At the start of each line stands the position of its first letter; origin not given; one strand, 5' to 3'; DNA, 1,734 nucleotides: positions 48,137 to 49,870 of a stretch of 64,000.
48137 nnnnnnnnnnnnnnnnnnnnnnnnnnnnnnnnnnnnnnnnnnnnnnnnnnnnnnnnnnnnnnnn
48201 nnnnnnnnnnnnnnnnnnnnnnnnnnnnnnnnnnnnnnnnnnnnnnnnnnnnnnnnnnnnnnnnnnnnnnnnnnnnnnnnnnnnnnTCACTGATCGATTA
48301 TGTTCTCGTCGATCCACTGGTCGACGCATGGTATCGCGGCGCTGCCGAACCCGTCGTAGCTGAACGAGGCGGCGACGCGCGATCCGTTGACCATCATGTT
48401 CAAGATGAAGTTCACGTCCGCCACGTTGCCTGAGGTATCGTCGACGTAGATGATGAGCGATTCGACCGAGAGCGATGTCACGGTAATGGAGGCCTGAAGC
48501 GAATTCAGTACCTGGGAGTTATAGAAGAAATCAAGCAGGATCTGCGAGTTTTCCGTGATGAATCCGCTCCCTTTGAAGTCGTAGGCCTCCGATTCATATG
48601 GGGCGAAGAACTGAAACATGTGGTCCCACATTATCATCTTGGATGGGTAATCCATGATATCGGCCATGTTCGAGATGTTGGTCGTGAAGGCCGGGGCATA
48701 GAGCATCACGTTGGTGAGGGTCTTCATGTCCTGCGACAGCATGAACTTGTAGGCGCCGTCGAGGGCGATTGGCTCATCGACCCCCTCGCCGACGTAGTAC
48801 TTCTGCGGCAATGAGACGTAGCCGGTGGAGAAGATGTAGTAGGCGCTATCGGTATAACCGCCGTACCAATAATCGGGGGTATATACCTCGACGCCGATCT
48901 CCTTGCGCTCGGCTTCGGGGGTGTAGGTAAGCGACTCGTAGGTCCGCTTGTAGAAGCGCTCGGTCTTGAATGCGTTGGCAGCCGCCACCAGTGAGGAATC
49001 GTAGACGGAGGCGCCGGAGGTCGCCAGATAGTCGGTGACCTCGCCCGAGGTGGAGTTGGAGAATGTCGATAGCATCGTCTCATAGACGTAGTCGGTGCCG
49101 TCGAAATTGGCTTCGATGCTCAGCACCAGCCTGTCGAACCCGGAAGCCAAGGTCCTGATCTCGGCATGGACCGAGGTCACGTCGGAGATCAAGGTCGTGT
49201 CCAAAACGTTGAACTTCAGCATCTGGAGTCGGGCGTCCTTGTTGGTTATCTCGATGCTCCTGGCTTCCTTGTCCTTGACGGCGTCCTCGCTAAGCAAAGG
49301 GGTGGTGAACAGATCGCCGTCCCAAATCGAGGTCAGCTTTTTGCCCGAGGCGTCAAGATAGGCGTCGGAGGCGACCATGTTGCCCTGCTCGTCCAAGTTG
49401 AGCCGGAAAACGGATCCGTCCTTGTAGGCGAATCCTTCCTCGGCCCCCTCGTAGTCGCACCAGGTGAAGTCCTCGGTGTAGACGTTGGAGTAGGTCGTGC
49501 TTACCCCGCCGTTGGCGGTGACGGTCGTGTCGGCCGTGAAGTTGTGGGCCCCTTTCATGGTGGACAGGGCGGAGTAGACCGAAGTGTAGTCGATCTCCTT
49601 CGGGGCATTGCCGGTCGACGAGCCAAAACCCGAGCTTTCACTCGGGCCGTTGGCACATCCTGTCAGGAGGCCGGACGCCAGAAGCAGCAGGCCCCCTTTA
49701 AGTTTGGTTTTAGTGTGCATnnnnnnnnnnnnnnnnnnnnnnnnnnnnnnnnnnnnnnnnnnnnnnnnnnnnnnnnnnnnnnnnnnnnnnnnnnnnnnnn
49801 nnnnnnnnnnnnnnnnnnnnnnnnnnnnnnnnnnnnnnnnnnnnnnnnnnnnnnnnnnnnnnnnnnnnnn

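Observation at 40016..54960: ~15 kb surface-protein island: eight secreted or lipid-anchored proteins in two convergent units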

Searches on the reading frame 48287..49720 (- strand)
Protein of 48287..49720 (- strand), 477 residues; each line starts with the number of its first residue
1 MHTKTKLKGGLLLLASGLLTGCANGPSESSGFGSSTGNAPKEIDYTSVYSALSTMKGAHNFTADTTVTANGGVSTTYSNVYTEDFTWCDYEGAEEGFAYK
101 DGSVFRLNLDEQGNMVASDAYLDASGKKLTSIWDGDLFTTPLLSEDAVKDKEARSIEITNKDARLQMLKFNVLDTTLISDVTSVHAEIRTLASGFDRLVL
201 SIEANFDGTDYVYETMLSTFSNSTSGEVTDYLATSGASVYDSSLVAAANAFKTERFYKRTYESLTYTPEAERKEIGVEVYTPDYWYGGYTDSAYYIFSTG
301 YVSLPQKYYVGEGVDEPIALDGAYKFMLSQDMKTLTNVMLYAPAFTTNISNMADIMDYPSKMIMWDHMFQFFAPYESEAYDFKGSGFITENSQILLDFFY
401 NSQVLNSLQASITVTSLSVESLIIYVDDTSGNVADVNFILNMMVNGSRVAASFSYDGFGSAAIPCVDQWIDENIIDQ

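Call 4: search_protein_families(library=pfam, proteins=[window:48287-49720:-], max_evalue=0.1)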
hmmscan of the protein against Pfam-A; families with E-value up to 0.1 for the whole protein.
window:48287-49720:- (477 aa): 0 families

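Call 5: search_protein_families(library=ncbifam, proteins=[window:48287-49720:-], max_evalue=0.1)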
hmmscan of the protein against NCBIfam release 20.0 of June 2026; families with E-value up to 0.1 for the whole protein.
window:48287-49720:- (477 aa): 1 family
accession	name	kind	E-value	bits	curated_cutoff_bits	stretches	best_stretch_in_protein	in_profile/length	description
NF007319.0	PRK09810.1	equivalog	0.055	13.4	86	0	11-24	8-21/41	lipoprotein antitoxin entericidin A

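Call 12: find_encoding_contigs(protein=window:48287-49720:-, flank=10000, max_places=10)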
Protein window:48287-49720:- (477 aa): 9 contigs read that carry it; 4 places shown.
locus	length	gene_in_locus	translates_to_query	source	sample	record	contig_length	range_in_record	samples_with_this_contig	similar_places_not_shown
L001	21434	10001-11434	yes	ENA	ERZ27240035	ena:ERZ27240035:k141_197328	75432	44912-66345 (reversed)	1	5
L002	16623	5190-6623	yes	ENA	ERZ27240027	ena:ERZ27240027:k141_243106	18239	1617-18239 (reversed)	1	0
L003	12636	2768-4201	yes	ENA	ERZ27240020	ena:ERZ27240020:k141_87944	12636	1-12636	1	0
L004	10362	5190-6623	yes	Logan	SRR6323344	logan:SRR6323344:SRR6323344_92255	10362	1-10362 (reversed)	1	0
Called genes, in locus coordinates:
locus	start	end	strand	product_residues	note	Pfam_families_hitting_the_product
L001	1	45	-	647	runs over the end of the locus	PF00664:ABC_membrane, PF00005:ABC_tran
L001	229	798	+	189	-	PF02659:Mntp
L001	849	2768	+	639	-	-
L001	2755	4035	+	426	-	PF02127:Peptidase_M18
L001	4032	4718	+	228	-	PF00485:PRK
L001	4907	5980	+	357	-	-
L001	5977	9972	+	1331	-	PF13306:LRR_5, PF09479:Flg_new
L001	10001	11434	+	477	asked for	-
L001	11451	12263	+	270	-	-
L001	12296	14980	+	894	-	PF18998:Flg_new_2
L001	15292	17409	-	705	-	PF02368:Big_2, PF26182:Ig_NUP210_5th (weak), PF26918:Ig_Eae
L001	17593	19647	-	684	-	-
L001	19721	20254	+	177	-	PF13038:DUF3899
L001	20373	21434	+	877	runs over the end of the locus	PF00496:SBP_bac_5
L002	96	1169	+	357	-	-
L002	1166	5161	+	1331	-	PF13306:LRR_5, PF09479:Flg_new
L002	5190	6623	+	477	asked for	-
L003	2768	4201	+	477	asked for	-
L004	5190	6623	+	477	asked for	-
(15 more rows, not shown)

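Call 13: find_homologous_proteins(query=window:48287-49720:-, max_evalue=0.001)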
Query window:48287-49720:- (477 aa): 4 proteins with E <= 0.001 among 8000 candidates.
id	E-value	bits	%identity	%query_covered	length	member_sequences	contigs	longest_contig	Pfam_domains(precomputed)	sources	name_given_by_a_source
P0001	0.0e+0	1010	95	96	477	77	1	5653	-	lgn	-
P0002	2.3e-100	355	44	96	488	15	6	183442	-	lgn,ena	-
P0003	1.4e-99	352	43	100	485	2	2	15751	-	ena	-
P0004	3.5e-96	341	43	100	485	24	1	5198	-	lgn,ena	-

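Call 14: find_encoding_contigs(protein=P0002, flank=10000, max_places=4)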
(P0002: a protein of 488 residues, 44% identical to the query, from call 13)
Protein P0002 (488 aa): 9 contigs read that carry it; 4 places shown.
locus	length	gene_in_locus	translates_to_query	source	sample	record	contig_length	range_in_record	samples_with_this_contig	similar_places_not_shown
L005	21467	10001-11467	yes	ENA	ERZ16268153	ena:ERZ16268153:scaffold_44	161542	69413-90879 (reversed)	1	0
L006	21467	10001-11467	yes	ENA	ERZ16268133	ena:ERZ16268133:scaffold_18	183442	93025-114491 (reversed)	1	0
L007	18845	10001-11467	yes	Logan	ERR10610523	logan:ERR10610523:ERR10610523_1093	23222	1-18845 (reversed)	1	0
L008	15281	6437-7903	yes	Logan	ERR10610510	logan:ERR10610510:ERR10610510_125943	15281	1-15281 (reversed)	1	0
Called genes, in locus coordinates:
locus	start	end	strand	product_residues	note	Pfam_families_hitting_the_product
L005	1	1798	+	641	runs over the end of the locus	PF00884:Sulfatase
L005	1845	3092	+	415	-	PF02127:Peptidase_M18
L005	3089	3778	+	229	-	PF00485:PRK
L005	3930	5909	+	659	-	PF02368:Big_2 (weak)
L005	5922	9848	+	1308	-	PF13306:LRR_5, PF09479:Flg_new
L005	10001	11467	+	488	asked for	-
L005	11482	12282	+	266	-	-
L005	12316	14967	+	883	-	-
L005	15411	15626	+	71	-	-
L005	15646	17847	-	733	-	PF02368:Big_2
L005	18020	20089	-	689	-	-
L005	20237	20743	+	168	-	-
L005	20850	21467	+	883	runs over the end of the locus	PF00496:SBP_bac_5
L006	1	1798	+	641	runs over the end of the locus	PF00884:Sulfatase (weak)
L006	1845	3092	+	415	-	PF02127:Peptidase_M18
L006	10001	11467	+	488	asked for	-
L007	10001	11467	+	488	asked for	-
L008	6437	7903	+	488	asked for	-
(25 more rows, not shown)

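Call 15: find_encoding_contigs(protein=P0003, flank=10000, max_places=3)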
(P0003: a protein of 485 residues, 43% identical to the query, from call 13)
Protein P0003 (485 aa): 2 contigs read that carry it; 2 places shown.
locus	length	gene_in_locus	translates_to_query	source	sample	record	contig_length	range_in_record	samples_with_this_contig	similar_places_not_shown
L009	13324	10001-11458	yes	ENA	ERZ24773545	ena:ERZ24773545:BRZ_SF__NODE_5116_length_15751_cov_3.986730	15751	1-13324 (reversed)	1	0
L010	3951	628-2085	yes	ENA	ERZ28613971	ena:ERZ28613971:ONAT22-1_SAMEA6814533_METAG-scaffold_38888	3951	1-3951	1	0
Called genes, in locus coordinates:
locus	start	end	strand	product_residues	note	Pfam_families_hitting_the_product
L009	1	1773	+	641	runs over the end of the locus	PF00884:Sulfatase (weak)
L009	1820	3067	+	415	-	PF02127:Peptidase_M18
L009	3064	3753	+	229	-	PF00485:PRK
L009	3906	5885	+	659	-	PF02368:Big_2 (weak)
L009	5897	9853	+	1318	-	PF13306:LRR_5, PF09479:Flg_new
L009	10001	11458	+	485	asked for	-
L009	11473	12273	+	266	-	-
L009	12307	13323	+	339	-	?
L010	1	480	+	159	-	?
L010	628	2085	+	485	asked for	-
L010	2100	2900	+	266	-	-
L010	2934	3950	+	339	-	?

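Call 17: find_related_loci(query=A1, collection=genome_contigs, flank=10000)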
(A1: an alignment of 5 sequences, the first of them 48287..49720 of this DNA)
Query A1 (477 aa) in genome_contigs; peptide patterns used: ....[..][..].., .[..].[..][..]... (x = any residue, [..] = any of these).
14 stretches matched a pattern; 4 encode a relative of the query (tblastn E <= 1e-3); 4 distinct loci.
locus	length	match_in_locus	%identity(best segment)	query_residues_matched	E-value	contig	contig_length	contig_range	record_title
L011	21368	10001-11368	95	22-477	0e+0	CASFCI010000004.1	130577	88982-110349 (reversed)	uncultured bacterium isolate O31_L3_395395_idba_bin.38 genome assembly, contig: O31_L3_395395_idba_bin.38.fa_scaffold_29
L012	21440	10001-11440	43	2-477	4e-108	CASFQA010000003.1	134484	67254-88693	uncultured bacterium isolate B31_L2_392392_idba_bin.84 genome assembly, contig: B31_L2_392392_idba_bin.84.fa_scaffold_41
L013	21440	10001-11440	43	2-477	3e-106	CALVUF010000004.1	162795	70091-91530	MAG: uncultured Bacilli bacterium isolate BRZ_QG__bin63 genome assembly, contig: BRZ_QG__NODE_53_length_162795_cov_16.39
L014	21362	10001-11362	45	40-477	5e-100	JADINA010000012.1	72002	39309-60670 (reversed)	MAG: Candidatus Alloenteromonas pullistercoris isolate 17113 E1M07__C88823_L72002_SRR9113726, whole genome shotgun seque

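Call 24: search_solved_structures(query=A1, max_evalue=1)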
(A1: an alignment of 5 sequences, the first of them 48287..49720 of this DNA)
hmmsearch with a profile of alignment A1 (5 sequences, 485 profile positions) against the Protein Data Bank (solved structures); distinct sequences matched with E-value up to 1: 3.
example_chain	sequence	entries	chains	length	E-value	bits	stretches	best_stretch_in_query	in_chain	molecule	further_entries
2k3b_A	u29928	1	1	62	0.083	14.9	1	269-310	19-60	Actin-binding protein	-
1jo8_A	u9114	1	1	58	0.095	14.7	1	269-310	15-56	ACTIN BINDING PROTEIN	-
2rpn_A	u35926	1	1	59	0.099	14.7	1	269-310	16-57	Actin-binding protein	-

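Call 28: search_protein_families(library=pfam, proteins=[L014:2265-4985:-, L014:5207-6448:+, L014:6064-7284:+, L014:7049-9718:+, L005:3930-5909:+, L005:5922-9848:+, L005:12316-14967:+, L005:15646-17847:-, L005:18020-20089:-], max_evalue=0.01)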
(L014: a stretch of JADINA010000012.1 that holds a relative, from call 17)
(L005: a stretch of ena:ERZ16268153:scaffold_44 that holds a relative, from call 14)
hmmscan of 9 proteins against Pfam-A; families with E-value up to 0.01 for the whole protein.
L014:2265-4985:- (906 aa): 0 families

L014:5207-6448:+ (413 aa): 0 families

L014:6064-7284:+ (406 aa): 0 families

L014:7049-9718:+ (889 aa): 0 families

L005:3930-5909:+ (659 aa): 2 families
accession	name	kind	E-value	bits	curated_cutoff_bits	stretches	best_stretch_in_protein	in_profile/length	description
PF02368.24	Big_2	-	8.4e-15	54.9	22.8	3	142-223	2-79/79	Bacterial Ig-like domain (group 2)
PF13927.12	Ig_3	-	0.00011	23.1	30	0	58-114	4-54/78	Immunoglobulin domain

L005:5922-9848:+ (1308 aa): 3 families
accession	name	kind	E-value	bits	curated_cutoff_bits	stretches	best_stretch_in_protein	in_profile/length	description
PF09479.16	Flg_new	-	7.1e-09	36.1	27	1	397-466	1-65/65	Listeria-Bacteroides repeat domain (List_Bact_rpt)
PF13306.12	LRR_5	-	1.3e-08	35.2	27.7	1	265-337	8-101/127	BspA type Leucine rich repeat region (6 copies)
PF13620.12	CarboxypepD_reg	-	0.0036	18.1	32.3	1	1094-1143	16-64/82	Carboxypeptidase regulatory-like domain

L005:12316-14967:+ (883 aa): 2 families
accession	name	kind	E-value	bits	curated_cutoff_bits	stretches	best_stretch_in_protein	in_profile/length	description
PF18998.6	Flg_new_2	-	0.00047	20.5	23.6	1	83-141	12-68/73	Divergent InlB B-repeat domain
PF06832.18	BiPBP_C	-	0.0015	18.9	26.8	0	65-132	4-68/90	Penicillin-Binding Protein C-terminus Family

L005:15646-17847:- (733 aa): 2 families
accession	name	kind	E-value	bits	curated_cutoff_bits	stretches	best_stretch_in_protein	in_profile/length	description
PF02368.24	Big_2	-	5.1e-10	39.6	22.8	1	35-96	11-73/79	Bacterial Ig-like domain (group 2)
PF21461.3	HL_N-beta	-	5e-05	23.4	27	1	61-96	15-48/57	Hyaluronate lyase, N-terminal beta-sheet domain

L005:18020-20089:- (689 aa): 0 families

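Call 34: predict_structure(alignment_id=A1)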
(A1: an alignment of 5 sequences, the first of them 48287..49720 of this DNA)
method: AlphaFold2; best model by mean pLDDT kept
length: 477 residues; sequences in the alignment: 5
mean_pLDDT: 30.0   pTM: 0.24
mean pLDDT of the five models: 30.0, 29.5, 29.2, 28.8, 28.6
residues with pLDDT >= 90: 0; 70-90: 0; 50-70: 33; < 50: 444
segments of 3 or more residues with pLDDT < 50: 1-181, 205-207, 217-221, 231-477
pLDDT, mean of each block of 10 residues (from residue 1): 21 26 22 23 25 27 28 27 23 30 32 31 27 25 28 37 33 33 54 57 51 50 51 39 40 34 26 24 24 26 26 30 31 30 24 22 21 26 25 25 23 22 26 28 24 24 30 30
secondary structure, 60 per line:
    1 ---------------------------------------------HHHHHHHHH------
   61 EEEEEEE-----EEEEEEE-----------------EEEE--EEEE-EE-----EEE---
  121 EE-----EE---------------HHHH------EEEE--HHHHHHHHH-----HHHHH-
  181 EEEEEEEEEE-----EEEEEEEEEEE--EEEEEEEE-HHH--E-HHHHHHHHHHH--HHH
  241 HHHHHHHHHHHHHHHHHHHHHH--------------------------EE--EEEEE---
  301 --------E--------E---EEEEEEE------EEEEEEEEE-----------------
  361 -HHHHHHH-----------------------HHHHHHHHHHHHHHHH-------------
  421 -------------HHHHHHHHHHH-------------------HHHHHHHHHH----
elements in order: H46-54 E61-67 E73-79 E97-100 E103-106 E115-117 H145-148 E155-158 H161-169 H175-179 E181-190 E196-206 E209-216 H225-235 H238-262 E293-297 E322-328 E335-343 H362-368 H392-407 H434-444 H464-473

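Call 38: search_protein_representatives(alignment_id=A1)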
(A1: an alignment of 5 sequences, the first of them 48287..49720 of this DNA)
Query: 5 sequences, 485 profile positions. Proteins with E-value up to 0.001 (for the whole library): 56; up to 1e-10: 40; up to 1e-30: 12. The best 56 are listed.
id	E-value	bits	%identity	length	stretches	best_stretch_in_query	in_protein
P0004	1.3e-284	960.9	-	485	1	1-485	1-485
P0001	1.7e-248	841.7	-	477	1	1-484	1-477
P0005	4.5e-141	487.5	-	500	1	4-484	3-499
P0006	3.1e-94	333.0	-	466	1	4-481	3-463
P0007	2.8e-81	290.3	-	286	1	4-265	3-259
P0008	4.1e-77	276.5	-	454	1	7-479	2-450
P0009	1.9e-72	261.2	-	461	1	5-476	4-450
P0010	1.1e-64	235.5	-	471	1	4-477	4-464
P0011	1.6e-50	188.9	-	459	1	9-479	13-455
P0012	1.3e-49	185.8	-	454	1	9-480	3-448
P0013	6.4e-32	127.5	-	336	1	214-479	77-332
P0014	3.4e-31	125.1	-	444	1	4-480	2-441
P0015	1.7e-26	109.6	-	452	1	6-481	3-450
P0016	1.2e-25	106.7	-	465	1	7-480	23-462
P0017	2.7e-24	102.3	-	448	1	10-480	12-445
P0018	2.9e-22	95.6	-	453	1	6-479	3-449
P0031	2.6e-15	72.7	-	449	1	5-480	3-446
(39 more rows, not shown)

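Call 41: search_protein_families(library=pfam, alignment_id=A2, max_evalue=0.01)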
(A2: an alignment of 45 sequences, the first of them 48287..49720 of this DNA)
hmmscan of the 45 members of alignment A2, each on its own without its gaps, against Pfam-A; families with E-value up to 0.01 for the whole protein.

A. member 1, window:48287-49720:- (477 aa): 0 families

B. families by the number of members that match (of 45 scanned): 2 families
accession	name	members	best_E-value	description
PF04886.17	PT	1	3.9e-05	PT disordered repeat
PF16493.11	Meis_PKNOX_N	1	0.0032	TALE/MEIS homeobox family N-terminal domain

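Call 42: search_solved_structures(query=A2, max_evalue=1)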
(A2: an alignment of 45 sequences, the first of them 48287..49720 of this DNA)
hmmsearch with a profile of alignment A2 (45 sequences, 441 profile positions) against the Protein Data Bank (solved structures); distinct sequences matched with E-value up to 1: 2.
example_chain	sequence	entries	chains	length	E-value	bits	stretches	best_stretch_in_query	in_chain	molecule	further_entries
6fcg_A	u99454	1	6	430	0.13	14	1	1-50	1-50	Glycoside hydrolase, GH17 family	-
28li_A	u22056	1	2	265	0.84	11.3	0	1-47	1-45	Uncharacterized conserved protein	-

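Call 44: find_encoding_contigs(protein=P0006, flank=10000, max_places=2)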
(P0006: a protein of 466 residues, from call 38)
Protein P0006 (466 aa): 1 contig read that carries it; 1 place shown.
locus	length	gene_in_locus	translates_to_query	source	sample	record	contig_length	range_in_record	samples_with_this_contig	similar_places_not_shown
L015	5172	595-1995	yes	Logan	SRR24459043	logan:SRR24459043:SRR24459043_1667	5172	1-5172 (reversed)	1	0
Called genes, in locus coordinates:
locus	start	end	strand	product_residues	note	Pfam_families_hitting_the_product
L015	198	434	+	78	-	-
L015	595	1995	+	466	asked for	-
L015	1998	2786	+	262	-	-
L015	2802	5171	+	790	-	?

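Call 45: find_encoding_contigs(protein=P0014, flank=10000, max_places=2)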
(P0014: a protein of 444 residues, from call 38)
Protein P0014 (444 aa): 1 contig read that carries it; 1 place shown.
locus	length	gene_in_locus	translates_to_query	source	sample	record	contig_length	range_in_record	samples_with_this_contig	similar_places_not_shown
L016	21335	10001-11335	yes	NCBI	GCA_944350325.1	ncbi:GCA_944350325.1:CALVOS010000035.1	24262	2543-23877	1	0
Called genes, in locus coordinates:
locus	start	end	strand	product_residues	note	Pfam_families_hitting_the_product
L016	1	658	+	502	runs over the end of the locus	PF01547:SBP_bac_1, PF13416:SBP_bac_8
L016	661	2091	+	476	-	PF00528:BPD_transp_1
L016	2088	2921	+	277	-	PF00528:BPD_transp_1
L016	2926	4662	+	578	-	PF00005:ABC_tran, PF08402:TOBE_2 (faint), PF17912:OB_MalK (weak)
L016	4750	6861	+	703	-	PF13191:AAA_16, PF23569:NBD_SMAX1, PF00004:AAA, PF17871:AAA_lid_9, PF00158:Sigma54_activat, PF00004:AAA, PF07724:AAA_2, PF07728:AAA_5, +13 more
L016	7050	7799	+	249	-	PF20434:BD-FAE, PF07859:Abhydrolase_3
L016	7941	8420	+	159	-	PF01909:NTP_transf_2, PF18765:Polbeta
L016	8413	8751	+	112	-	PF01934:HepT-like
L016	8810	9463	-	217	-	PF13560:HTH_31, PF01381:HTH_3, PF12844:HTH_19 (weak)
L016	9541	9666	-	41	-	-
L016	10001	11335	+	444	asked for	-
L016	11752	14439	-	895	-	-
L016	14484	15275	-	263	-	-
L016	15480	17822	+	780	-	-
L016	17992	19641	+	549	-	-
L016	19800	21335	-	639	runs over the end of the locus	?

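Call 50: predict_structure(alignment_id=A2)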
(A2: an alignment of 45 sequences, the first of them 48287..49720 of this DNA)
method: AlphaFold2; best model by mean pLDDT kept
length: 477 residues; sequences in the alignment: 45
mean_pLDDT: 88.5   pTM: 0.82
mean pLDDT of the five models: 88.5, 88.0, 87.9, 87.8, 87.5
residues with pLDDT >= 90: 358; 70-90: 79; 50-70: 3; < 50: 37
segments of 3 or more residues with pLDDT < 50: 1-37
pLDDT, mean of each block of 10 residues (from residue 1): 30 41 38 42 93 92 94 91 96 94 96 94 91 89 90 95 94 92 97 94 93 96 95 96 96 96 85 91 95 87 96 93 94 93 85 93 93 90 94 95 88 91 95 95 94 96 97 96
secondary structure, 60 per line:
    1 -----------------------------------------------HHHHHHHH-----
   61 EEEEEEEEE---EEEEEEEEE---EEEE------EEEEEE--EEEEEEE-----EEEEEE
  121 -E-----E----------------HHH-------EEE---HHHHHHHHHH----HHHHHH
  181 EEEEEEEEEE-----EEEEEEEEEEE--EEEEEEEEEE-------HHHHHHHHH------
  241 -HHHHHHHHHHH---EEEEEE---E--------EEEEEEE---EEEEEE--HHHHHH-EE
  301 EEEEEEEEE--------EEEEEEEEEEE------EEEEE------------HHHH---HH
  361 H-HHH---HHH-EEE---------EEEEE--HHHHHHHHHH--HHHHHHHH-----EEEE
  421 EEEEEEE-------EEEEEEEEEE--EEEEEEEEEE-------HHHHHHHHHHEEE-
elements in order: H48-55 E61-69 E73-81 E85-88 E95-100 E103-109 E115-120 E155-157 H161-170 H175-180 E181-190 E196-206 E209-218 H226-234 H242-252 E256-261 E274-280 E284-289 H292-297 E299-309 E318-328 E335-339 H352-355 E373-375 E385-389 H392-401 H404-411 E417-427 E435-444 E447-456 H464-473 E474-476
